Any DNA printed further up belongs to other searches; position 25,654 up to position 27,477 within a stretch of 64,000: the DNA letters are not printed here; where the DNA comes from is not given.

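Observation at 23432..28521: Complete four-component propane/Mim-type soluble di-iron monooxygenase operon with atypical gene order and a divergent AraC regulator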

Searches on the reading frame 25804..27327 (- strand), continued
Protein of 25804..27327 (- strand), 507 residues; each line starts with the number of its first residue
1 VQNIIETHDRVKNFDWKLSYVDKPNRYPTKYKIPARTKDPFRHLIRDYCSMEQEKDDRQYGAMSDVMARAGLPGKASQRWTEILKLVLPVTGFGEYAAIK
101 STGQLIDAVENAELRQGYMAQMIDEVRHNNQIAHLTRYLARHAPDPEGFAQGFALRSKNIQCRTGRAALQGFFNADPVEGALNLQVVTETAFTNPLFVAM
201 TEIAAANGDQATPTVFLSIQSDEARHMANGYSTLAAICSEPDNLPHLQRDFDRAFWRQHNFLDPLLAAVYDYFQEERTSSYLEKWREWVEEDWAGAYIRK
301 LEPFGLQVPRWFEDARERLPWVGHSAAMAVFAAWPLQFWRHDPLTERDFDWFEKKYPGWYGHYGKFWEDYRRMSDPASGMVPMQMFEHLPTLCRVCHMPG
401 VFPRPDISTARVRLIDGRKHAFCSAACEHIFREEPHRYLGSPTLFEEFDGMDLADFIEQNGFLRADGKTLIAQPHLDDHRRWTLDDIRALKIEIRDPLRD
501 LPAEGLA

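Call 25: get_annotated_region(hit=H16, flank=5000)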
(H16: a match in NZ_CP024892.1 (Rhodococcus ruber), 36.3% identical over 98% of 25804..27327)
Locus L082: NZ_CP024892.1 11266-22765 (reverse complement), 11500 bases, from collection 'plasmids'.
description: Rhodococcus ruber strain YYL plasmid pYYL1.1, complete sequence
organism: Rhodococcus ruber (NCBI taxid 1830)
taxonomy: Bacteria; Actinomycetota; Actinomycetes; Mycobacteriales; Nocardiaceae; Rhodococcus; Rhodococcus ruber
host: -; source: cell culture,activated sludge from pharmaceutical waste in Shaoxing China; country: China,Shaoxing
typing (MOB-suite, as given by PLSDB): conjugative; relaxase MOBF; mating-pair formation MPF_T
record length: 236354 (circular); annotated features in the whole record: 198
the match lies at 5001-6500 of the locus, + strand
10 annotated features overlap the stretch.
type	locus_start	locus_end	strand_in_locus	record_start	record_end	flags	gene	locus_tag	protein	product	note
CDS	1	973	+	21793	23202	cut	-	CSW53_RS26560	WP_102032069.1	IS1380 family transposase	-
CDS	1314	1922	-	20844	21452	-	-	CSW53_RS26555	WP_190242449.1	GntR family transcriptional regulator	-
CDS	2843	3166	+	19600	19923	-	-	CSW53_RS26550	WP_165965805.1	EthD family reductase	-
CDS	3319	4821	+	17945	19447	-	-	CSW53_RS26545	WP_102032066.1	aldehyde dehydrogenase family protein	-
CDS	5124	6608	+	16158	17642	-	-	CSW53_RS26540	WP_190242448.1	methane monooxygenase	-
CDS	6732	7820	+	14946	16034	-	-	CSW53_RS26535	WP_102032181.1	2Fe-2S iron-sulfur cluster binding domain-containing protein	-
CDS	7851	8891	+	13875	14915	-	-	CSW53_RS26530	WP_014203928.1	aromatic/alkene monooxygenase hydroxylase subunit beta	-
CDS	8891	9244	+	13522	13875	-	-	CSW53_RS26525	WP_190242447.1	MmoB/DmpM family protein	GO:0006725 - cellular aromatic compound metabolic process [Evidence IEA]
CDS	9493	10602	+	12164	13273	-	-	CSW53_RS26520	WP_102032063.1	IS630 family transposase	-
CDS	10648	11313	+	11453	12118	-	-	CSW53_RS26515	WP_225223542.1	GPR1/FUN34/YaaH family transporter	-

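Call 26: get_annotated_region(hit=H15, flank=5000)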
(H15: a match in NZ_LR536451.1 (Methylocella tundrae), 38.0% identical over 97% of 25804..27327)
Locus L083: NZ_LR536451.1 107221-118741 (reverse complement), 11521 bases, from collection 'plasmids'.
description: Methylocella tundrae isolate MTUNDRAET4 annotated genome plasmid 2
organism: Methylocella tundrae (NCBI taxid 227605)
taxonomy: Bacteria; Pseudomonadota; Alphaproteobacteria; Hyphomicrobiales; Beijerinckiaceae; Methylocella; Methylocella tundrae
host: -; source: -; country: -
typing (MOB-suite, as given by PLSDB): non-mobilizable
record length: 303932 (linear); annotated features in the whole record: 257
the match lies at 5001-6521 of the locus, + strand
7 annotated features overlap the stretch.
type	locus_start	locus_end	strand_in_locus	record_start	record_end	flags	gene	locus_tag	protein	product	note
CDS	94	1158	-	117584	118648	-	-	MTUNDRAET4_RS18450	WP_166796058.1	AraC family transcriptional regulator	-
CDS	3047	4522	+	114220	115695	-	-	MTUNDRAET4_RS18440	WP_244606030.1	porin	-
CDS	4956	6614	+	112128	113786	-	-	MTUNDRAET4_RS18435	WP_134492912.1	methane monooxygenase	-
CDS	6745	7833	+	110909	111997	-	-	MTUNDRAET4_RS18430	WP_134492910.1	FAD-binding oxidoreductase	-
CDS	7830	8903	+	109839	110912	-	-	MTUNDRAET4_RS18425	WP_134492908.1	toluene hydroxylase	-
CDS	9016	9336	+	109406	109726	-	-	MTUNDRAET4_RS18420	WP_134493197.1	MmoB/DmpM family protein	-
CDS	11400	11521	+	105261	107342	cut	-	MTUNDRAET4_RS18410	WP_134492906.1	sigma-54-dependent Fis family transcriptional regulator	-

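Call 27: get_annotated_region(hit=H5, flank=4000)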
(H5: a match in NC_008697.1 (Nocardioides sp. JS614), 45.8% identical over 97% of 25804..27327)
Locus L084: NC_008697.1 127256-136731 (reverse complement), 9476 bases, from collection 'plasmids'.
description: Nocardioides sp. JS614 plasmid pNOCA01, complete sequence
organism: Nocardioides sp. JS614 (NCBI taxid 196162)
taxonomy: Bacteria; Actinomycetota; Actinomycetes; Propionibacteriales; Nocardioidaceae; Nocardioides; Nocardioides sp. JS614
host: -; source: -; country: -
typing (MOB-suite, as given by PLSDB): conjugative; replicon rep_cluster_1783; relaxase MOBF; mating-pair formation MPF_T
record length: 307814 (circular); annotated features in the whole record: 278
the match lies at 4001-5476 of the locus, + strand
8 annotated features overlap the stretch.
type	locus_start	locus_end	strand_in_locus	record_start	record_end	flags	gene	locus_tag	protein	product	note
CDS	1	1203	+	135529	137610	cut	-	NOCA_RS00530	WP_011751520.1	acetate--CoA ligase family protein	-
CDS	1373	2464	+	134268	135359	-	-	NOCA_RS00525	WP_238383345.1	cobalamin-independent methionine synthase II family protein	-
CDS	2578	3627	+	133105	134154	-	-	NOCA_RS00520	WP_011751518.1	methane monooxygenase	-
CDS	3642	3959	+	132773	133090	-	-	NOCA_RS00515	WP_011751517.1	MmoB/DmpM family protein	-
CDS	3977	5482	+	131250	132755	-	-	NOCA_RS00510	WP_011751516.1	aromatic/alkene/methane monooxygenase hydroxylase/oxygenase subunit alpha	-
CDS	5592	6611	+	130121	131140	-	-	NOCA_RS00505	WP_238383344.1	FAD-binding oxidoreductase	-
CDS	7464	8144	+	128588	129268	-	-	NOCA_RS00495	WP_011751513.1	DUF1097 family protein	-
CDS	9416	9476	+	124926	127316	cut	-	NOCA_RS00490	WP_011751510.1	molybdopterin guanine dinucleotide-containing S/N-oxide reductase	-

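Call 28: get_annotated_region(hit=H7, flank=5000)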
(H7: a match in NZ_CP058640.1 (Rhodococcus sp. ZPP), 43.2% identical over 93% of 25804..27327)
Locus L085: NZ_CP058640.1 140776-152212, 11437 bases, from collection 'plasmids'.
description: Rhodococcus sp. ZPP plasmid pRZP1, complete sequence
organism: Rhodococcus sp. ZPP (NCBI taxid 2749906)
taxonomy: Bacteria; Actinomycetota; Actinomycetes; Mycobacteriales; Nocardiaceae; Rhodococcus; Rhodococcus sp. ZPP
host: -; source: cell culture,soil; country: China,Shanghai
typing (MOB-suite, as given by PLSDB): mobilizable; relaxase MOBP,MOBP
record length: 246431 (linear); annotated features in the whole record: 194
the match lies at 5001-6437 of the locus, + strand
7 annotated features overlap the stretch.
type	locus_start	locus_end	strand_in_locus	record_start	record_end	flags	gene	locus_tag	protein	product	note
CDS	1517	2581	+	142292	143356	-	-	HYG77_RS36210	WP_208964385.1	IS630 family transposase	-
CDS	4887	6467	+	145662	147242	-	-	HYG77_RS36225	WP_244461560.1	methane monooxygenase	-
CDS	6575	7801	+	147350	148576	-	-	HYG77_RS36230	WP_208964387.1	toluene hydroxylase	-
CDS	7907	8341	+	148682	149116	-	-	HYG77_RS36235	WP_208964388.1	MmoB/DmpM family protein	GO:0008152 - metabolic process [Evidence IEA]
CDS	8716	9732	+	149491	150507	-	-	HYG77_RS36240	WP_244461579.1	2Fe-2S iron-sulfur cluster binding domain-containing protein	-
CDS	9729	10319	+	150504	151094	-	-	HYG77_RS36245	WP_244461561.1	methane monooxygenase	-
CDS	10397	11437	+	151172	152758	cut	groL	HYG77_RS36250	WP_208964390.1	chaperonin GroEL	GO:0006457 - protein folding [Evidence IEA]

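Call 32: find_encoding_contigs(protein=window:25804-27327:-, flank=10000, max_places=6)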
Protein window:25804-27327:- (507 aa): 1 contig read that carries it; 1 place shown.
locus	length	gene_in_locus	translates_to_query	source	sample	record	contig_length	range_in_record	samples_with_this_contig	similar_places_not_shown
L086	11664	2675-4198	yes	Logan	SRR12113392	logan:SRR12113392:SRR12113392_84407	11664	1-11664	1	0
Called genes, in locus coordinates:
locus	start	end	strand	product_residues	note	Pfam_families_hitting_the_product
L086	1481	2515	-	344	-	PF12625:Arabinose_bd, PF12833:HTH_18, PF00165:HTH_AraC (weak)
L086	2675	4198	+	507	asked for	PF02332:Phenol_Hydrox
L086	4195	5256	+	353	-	PF02332:Phenol_Hydrox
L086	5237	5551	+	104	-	PF02406:MmoB_DmpM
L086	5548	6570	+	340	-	PF00111:Fer2, PF00970:FAD_binding_6, PF00175:NAD_binding_1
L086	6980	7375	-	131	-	PF01850:PIN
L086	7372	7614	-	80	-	PF04014:MazE_antitoxin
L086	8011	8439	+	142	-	-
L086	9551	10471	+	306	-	PF10118:Metal_hydrol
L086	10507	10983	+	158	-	PF26512:SOI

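Call 33: find_encoding_contigs(protein=P0001, flank=10000, max_places=6)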
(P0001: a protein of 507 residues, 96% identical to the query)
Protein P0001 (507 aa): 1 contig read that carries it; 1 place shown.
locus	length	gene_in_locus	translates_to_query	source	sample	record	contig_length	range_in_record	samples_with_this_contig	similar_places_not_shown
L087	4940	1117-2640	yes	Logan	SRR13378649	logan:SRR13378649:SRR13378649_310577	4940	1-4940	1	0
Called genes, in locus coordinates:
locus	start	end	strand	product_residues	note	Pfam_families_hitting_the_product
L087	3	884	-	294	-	?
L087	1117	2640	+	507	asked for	PF02332:Phenol_Hydrox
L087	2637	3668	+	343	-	PF02332:Phenol_Hydrox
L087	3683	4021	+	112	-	PF02406:MmoB_DmpM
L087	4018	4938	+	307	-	?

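Call 36: find_encoding_contigs(protein=P0002, flank=10000, max_places=3)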
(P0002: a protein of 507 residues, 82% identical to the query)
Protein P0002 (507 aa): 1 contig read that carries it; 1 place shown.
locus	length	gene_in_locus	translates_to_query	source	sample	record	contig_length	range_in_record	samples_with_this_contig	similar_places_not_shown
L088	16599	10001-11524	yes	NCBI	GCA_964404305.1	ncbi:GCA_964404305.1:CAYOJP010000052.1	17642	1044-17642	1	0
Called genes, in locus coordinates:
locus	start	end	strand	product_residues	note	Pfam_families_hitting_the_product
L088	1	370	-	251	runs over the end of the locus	PF08241:Methyltransf_11, PF08242:Methyltransf_12 (weak), PF13649:Methyltransf_25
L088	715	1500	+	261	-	PF00106:adh_short, PF13561:adh_short_C2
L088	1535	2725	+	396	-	PF00355:Rieske, PF00848:Ring_hydroxyl_A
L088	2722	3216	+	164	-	PF00866:Ring_hydroxyl_B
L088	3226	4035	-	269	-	PF00561:Abhydrolase_1, PF12146:Hydrolase_4 (weak), PF12697:Abhydrolase_6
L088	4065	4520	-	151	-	PF00583:Acetyltransf_1, PF13508:Acetyltransf_7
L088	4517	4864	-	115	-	-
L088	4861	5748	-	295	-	PF00561:Abhydrolase_1, PF12146:Hydrolase_4 (faint), PF12697:Abhydrolase_6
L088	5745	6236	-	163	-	PF13527:Acetyltransf_9 (weak), PF00583:Acetyltransf_1, PF13673:Acetyltransf_10, PF13508:Acetyltransf_7, PF08445:FR47 (faint)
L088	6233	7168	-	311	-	PF02574:S-methyl_trans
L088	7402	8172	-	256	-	-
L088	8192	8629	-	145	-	PF14539:DUF4442, PF13622:4HBT_3 (weak), PF03061:4HBT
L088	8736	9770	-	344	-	PF12625:Arabinose_bd, PF12833:HTH_18, PF00165:HTH_AraC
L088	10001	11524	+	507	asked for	PF02332:Phenol_Hydrox, PF04945:YHS (weak)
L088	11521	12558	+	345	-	PF02332:Phenol_Hydrox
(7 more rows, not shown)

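Call 37: find_encoding_contigs(protein=P0006, flank=10000, max_places=3)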
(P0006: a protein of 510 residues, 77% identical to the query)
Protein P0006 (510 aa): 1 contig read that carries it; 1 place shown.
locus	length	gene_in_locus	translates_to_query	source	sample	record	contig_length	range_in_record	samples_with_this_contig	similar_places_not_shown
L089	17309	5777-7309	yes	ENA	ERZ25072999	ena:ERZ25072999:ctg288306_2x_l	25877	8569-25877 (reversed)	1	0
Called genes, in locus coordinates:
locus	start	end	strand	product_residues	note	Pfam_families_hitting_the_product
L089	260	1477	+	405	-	PF02096:60KD_IMP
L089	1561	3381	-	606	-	PF00884:Sulfatase (weak)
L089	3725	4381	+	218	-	-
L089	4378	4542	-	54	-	-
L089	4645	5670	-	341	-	PF12625:Arabinose_bd, PF12833:HTH_18, PF00165:HTH_AraC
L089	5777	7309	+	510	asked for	PF02332:Phenol_Hydrox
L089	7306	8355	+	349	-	PF02332:Phenol_Hydrox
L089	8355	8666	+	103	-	PF02406:MmoB_DmpM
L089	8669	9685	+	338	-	PF00111:Fer2, PF00970:FAD_binding_6, PF00175:NAD_binding_1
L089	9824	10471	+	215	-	PF00072:Response_reg, PF00196:GerE, PF08281:Sigma70_r4_2 (weak)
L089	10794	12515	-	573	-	PF00512:HisKA, PF02518:HATPase_c, PF00072:Response_reg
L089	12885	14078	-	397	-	PF01609:DDE_Tnp_1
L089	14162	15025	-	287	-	-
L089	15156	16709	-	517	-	PF00890:FAD_binding_2 (weak), PF01266:DAO (weak), PF03486:HI0933_like (faint), PF07992:Pyr_redox_2 (faint), PF13450:NAD_binding_8, PF01593:Amino_oxidase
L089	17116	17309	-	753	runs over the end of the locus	PF07715:Plug, PF00593:TonB_dep_Rec_b-barrel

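Call 40: get_annotated_region(hit=H34, flank=300)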
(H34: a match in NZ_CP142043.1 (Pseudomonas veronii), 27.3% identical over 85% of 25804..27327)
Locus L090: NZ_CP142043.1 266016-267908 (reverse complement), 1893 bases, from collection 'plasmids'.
description: Pseudomonas veronii strain T1 plasmid unnamed2, complete sequence
organism: Pseudomonas veronii (NCBI taxid 76761)
taxonomy: Bacteria; Pseudomonadota; Gammaproteobacteria; Pseudomonadales; Pseudomonadaceae; Pseudomonas; Pseudomonas veronii
host: -; source: cell culture,ground water from aniline contaminated site in Jilin, China; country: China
typing (MOB-suite, as given by PLSDB): conjugative; replicon IncP; relaxase MOBH; mating-pair formation MPF_F
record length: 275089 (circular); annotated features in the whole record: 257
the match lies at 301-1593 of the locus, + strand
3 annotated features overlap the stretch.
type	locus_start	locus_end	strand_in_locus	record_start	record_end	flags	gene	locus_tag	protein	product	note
CDS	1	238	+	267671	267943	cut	-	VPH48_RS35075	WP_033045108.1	phenol 2-monooxygenase stimulatory component DmpM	-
CDS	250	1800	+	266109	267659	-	-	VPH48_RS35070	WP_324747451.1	phenol 2-monooxygenase oxygenase component DmpN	-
CDS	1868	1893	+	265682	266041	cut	-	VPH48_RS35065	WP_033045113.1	phenol 2-monooxygenase oxygenase component DmpO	-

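Call 41: get_annotated_region(hit=H52, flank=300)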
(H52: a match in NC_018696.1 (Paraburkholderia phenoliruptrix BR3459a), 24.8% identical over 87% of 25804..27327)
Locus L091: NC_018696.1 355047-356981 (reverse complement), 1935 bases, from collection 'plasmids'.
description: Paraburkholderia phenoliruptrix BR3459a plasmid pSYMBR3459, complete sequence
organism: Paraburkholderia phenoliruptrix BR3459a (NCBI taxid 1229205)
taxonomy: Bacteria; Pseudomonadota; Betaproteobacteria; Burkholderiales; Burkholderiaceae; Paraburkholderia; Paraburkholderia phenoliruptrix; Paraburkholderia phenoliruptrix BR3459a
host: -; source: Mimosa flocculosa; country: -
typing (MOB-suite, as given by PLSDB): conjugative; relaxase MOBP; mating-pair formation MPF_T
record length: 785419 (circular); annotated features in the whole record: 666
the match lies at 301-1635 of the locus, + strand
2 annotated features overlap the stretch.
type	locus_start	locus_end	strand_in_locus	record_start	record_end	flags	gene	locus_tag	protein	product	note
CDS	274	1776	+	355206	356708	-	-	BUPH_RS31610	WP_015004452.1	Toluene-4-monooxygenase system protein A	-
CDS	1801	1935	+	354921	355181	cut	-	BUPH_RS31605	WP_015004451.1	toluene-4-monooxygenase system B family protein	-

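Call 42: get_annotated_region(hit=H3, flank=8000)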
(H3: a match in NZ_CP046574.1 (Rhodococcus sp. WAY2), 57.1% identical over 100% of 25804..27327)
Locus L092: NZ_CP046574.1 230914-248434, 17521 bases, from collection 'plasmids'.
description: Rhodococcus sp. WAY2 plasmid pRWAY02, complete sequence
organism: Rhodococcus sp. WAY2 (NCBI taxid 2663121)
taxonomy: Bacteria; Actinomycetota; Actinomycetes; Mycobacteriales; Nocardiaceae; Rhodococcus; Rhodococcus sp. WAY2
host: -; source: cell culture,bacterial consortium; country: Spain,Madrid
typing (MOB-suite, as given by PLSDB): mobilizable; replicon rep_cluster_313; relaxase MOBP,MOBP
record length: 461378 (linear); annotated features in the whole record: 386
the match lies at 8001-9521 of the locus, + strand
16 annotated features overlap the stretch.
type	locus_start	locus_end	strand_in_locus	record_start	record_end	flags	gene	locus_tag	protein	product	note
CDS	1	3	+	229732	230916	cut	-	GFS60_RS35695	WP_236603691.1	IS630 family transposase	-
CDS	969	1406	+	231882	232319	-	-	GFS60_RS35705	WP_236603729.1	RES domain-containing protein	-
CDS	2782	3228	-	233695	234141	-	-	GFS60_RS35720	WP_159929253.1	SRPBCC domain-containing protein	-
CDS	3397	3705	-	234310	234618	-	-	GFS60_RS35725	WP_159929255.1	EthD family reductase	-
CDS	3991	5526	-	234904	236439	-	-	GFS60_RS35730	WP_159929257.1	AMP-binding protein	-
CDS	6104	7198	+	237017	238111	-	-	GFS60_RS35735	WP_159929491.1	GAF domain-containing protein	-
CDS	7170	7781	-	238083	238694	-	-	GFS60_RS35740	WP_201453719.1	response regulator transcription factor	GO:0000160 - phosphorelay signal transduction system [Evidence IEA]; GO:0006355 - regulation of DNA-templated ...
CDS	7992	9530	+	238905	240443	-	-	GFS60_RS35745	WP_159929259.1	aromatic/alkene/methane monooxygenase hydroxylase/oxygenase subunit alpha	-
CDS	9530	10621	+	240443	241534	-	-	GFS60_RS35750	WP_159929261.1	aromatic/alkene monooxygenase hydroxylase subunit beta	-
CDS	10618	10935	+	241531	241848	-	-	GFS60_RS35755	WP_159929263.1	MmoB/DmpM family protein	GO:0006725 - cellular aromatic compound metabolic process [Evidence IEA]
CDS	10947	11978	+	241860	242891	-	-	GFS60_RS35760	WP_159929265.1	2Fe-2S iron-sulfur cluster-binding protein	-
CDS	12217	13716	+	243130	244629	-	-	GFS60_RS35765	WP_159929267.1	aldehyde dehydrogenase family protein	-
CDS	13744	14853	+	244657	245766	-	-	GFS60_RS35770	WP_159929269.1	NDMA-dependent alcohol dehydrogenase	-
CDS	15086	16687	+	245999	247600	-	groL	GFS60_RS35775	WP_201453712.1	chaperonin GroEL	GO:0006457 - protein folding [Evidence IEA]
CDS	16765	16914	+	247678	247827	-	-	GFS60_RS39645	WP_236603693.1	hypothetical protein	-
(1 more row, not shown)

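Call 58: find_encoding_contigs(protein=P0021, flank=9000, max_places=2)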
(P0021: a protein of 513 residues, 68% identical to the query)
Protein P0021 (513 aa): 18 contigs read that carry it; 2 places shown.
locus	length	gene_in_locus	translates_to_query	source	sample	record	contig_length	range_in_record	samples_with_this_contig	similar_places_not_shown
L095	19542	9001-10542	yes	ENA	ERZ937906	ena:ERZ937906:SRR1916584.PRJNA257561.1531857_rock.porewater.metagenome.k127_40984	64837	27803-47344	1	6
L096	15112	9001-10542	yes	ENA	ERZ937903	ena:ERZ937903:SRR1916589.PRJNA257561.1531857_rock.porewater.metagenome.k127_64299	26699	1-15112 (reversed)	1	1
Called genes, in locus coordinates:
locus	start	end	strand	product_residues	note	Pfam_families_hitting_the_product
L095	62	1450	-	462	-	PF01582:TIR (weak), PF13676:TIR_2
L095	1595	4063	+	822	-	PF02254:TrkA_N, PF02026:RyR (weak)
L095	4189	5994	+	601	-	PF02771:Acyl-CoA_dh_N, PF02770:Acyl-CoA_dh_M, PF00441:Acyl-CoA_dh_1, PF08028:Acyl-CoA_dh_2 (weak), PF12806:Acyl-CoA_dh_C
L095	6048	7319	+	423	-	PF00440:TetR_N, PF17940:TetR_C_31 (weak), PF00440:TetR_N, PF17940:TetR_C_31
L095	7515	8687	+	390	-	PF00108:Thiolase_N, PF02803:Thiolase_C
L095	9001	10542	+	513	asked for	PF02332:Phenol_Hydrox, PF04945:YHS (weak)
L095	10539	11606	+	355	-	PF02332:Phenol_Hydrox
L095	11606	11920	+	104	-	PF02406:MmoB_DmpM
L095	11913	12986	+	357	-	PF00111:Fer2, PF00970:FAD_binding_6, PF00175:NAD_binding_1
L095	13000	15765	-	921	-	PF25873:WHD_MalT, PF00196:GerE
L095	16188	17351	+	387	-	PF02541:Ppx-GppA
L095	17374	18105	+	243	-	PF01728:FtsJ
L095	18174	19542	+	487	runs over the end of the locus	PF00478:IMPDH, PF00571:CBS, PF01070:FMN_dh (weak), PF03060:NMO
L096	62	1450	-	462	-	PF01582:TIR (weak), PF13676:TIR_2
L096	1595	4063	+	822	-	PF02254:TrkA_N, PF02026:RyR (weak)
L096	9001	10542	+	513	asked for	PF02332:Phenol_Hydrox, PF04945:YHS (weak)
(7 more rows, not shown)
